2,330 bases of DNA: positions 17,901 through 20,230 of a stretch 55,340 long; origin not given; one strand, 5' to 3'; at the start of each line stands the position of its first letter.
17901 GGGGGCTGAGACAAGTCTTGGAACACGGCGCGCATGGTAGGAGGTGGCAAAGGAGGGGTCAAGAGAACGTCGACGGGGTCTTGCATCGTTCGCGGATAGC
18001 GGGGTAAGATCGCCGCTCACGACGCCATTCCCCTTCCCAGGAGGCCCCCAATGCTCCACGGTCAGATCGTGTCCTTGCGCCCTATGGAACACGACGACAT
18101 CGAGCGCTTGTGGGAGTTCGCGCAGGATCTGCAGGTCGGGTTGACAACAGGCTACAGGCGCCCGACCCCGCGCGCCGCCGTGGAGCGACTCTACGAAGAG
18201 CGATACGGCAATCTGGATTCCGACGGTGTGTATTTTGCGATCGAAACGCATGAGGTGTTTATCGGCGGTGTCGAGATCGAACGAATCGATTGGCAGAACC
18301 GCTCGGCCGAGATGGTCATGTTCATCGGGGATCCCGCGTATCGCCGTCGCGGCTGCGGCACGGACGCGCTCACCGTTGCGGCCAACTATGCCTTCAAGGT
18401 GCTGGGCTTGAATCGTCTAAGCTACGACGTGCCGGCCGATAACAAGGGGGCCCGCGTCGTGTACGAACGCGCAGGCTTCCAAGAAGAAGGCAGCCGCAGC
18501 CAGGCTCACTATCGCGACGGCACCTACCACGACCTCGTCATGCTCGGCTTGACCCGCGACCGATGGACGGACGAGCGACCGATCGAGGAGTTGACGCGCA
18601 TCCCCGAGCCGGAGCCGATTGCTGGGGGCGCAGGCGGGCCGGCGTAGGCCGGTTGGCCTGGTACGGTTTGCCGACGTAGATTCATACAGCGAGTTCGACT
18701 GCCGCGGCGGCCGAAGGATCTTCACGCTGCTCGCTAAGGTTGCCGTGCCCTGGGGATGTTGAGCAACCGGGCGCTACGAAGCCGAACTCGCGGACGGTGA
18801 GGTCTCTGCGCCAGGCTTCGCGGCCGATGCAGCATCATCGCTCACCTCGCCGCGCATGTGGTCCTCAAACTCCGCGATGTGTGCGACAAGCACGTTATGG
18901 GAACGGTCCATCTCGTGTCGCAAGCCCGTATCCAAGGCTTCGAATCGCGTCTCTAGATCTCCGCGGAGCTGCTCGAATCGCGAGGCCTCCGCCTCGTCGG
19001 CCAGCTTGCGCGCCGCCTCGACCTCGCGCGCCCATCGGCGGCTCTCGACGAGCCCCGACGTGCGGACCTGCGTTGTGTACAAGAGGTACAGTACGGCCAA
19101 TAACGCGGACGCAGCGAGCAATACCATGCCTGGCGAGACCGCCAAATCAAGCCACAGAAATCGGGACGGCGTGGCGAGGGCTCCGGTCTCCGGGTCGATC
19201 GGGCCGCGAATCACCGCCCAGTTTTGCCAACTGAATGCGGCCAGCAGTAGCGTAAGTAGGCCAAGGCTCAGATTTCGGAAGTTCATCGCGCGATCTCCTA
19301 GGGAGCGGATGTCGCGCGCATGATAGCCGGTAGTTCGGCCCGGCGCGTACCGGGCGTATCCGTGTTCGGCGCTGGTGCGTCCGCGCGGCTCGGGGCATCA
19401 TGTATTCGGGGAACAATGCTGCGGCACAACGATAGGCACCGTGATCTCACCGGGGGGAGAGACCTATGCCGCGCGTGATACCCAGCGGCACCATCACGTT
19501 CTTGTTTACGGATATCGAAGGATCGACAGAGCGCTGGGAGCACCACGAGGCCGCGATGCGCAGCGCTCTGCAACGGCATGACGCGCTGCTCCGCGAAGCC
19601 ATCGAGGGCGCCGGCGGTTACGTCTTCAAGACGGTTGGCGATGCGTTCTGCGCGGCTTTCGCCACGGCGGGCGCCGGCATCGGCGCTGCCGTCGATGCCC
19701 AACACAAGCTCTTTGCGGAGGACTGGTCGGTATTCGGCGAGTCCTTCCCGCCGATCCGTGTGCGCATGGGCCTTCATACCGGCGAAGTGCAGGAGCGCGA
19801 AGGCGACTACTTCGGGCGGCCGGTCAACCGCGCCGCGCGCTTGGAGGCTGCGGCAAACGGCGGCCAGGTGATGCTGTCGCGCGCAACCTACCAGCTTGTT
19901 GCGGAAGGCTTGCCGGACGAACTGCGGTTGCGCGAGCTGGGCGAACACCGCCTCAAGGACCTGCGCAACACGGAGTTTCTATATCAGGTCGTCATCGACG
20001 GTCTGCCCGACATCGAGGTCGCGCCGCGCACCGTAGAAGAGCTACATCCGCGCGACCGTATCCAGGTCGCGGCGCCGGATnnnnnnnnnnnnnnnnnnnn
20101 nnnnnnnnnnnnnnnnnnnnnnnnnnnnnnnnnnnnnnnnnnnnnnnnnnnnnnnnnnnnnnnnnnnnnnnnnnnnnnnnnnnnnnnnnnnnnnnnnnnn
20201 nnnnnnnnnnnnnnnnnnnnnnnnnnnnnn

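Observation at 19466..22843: Single-chain adenylate cyclase / NACHT / HEAT / FGE-sulfatase STAND protein: candidate sensor-gated cAMP (alarm or surveillance) module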

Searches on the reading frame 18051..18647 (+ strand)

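Call 10: search_protein_families(library=pfam, proteins=[window:18051-18647:+], max_evalue=0.001)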
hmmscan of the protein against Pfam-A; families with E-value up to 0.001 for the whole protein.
window:18051-18647:+ (198 aa): 5 families
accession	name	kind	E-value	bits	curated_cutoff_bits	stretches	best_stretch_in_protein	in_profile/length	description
PF13302.13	Acetyltransf_3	-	3.2e-20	73.7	25.4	1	9-144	4-138/138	Acetyltransferase (GNAT) domain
PF00583.31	Acetyltransf_1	-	7.2e-13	49.3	20.7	1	40-143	17-116/116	Acetyltransferase (GNAT) family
PF13420.13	Acetyltransf_4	-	2.4e-08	34.6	24.3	1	59-164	49-155/155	Acetyltransferase (GNAT) domain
PF13508.13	Acetyltransf_7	-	3.1e-06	27.9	27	1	59-145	3-84/84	Acetyltransferase (GNAT) domain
PF13523.12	Acetyltransf_8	-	7.6e-06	26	27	1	80-147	74-141/145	Acetyltransferase (GNAT) domain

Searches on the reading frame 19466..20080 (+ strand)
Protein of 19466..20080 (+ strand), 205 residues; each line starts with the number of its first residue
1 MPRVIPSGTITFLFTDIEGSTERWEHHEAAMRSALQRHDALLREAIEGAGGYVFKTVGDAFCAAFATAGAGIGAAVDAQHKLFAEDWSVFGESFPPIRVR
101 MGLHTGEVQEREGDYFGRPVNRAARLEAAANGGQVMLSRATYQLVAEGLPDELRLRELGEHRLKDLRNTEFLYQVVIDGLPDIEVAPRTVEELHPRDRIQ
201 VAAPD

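Call 34: search_solved_structures(query=window:19466-20080:+, max_evalue=0.001, show_alignments=3)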
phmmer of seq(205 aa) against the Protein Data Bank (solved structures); distinct sequences matched with E-value up to 0.001: 14.
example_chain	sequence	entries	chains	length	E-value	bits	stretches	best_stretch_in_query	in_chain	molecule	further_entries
1fx4_A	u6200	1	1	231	9.1e-22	81.1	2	6-89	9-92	RECEPTOR-TYPE ADENYLATE CYCLASE GRESAG 4.3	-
1fx2_A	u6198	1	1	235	6.5e-21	78.3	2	88-175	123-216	RECEPTOR-TYPE ADENYLATE CYCLASE GRESAG 4.1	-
4wp3_A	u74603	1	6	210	3.2e-19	72.8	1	2-176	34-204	Ma1120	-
4wp9_A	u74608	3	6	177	5.8e-17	65.4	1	9-176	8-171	Ma1120 | Cyclase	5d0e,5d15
4wp8_A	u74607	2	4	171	1.2e-16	64.3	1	9-173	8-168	Ma1120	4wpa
3mr7_A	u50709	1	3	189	6.7e-15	58.7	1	13-179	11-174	Adenylate/guanylate cyclase/hydrolase, alpha/beta fold family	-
5d0g_A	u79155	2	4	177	1.1e-14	57.9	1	9-176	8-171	Cyclase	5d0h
3r5g_A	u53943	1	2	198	6.9e-12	48.8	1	10-176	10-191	CyaB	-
1ybt_A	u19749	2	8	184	7.8e-11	45.4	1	10-166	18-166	hydrolase, alpha/beta hydrolase fold family | lipJ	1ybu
3et6_A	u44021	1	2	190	2.3e-06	30.8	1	10-160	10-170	Soluble guanylyl cyclase beta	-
1y10_A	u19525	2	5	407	1.2e-05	28.5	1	9-174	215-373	Hypothetical protein Rv1264/MT1302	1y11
1wc0_A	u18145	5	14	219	0.00028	24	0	9-153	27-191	ADENYLATE CYCLASE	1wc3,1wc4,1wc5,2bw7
1wc1_A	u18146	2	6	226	0.00033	23.8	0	9-153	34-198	ADENYLATE CYCLASE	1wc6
5oyh_A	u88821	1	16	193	0.001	22.2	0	44-146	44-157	Nucleotide cyclase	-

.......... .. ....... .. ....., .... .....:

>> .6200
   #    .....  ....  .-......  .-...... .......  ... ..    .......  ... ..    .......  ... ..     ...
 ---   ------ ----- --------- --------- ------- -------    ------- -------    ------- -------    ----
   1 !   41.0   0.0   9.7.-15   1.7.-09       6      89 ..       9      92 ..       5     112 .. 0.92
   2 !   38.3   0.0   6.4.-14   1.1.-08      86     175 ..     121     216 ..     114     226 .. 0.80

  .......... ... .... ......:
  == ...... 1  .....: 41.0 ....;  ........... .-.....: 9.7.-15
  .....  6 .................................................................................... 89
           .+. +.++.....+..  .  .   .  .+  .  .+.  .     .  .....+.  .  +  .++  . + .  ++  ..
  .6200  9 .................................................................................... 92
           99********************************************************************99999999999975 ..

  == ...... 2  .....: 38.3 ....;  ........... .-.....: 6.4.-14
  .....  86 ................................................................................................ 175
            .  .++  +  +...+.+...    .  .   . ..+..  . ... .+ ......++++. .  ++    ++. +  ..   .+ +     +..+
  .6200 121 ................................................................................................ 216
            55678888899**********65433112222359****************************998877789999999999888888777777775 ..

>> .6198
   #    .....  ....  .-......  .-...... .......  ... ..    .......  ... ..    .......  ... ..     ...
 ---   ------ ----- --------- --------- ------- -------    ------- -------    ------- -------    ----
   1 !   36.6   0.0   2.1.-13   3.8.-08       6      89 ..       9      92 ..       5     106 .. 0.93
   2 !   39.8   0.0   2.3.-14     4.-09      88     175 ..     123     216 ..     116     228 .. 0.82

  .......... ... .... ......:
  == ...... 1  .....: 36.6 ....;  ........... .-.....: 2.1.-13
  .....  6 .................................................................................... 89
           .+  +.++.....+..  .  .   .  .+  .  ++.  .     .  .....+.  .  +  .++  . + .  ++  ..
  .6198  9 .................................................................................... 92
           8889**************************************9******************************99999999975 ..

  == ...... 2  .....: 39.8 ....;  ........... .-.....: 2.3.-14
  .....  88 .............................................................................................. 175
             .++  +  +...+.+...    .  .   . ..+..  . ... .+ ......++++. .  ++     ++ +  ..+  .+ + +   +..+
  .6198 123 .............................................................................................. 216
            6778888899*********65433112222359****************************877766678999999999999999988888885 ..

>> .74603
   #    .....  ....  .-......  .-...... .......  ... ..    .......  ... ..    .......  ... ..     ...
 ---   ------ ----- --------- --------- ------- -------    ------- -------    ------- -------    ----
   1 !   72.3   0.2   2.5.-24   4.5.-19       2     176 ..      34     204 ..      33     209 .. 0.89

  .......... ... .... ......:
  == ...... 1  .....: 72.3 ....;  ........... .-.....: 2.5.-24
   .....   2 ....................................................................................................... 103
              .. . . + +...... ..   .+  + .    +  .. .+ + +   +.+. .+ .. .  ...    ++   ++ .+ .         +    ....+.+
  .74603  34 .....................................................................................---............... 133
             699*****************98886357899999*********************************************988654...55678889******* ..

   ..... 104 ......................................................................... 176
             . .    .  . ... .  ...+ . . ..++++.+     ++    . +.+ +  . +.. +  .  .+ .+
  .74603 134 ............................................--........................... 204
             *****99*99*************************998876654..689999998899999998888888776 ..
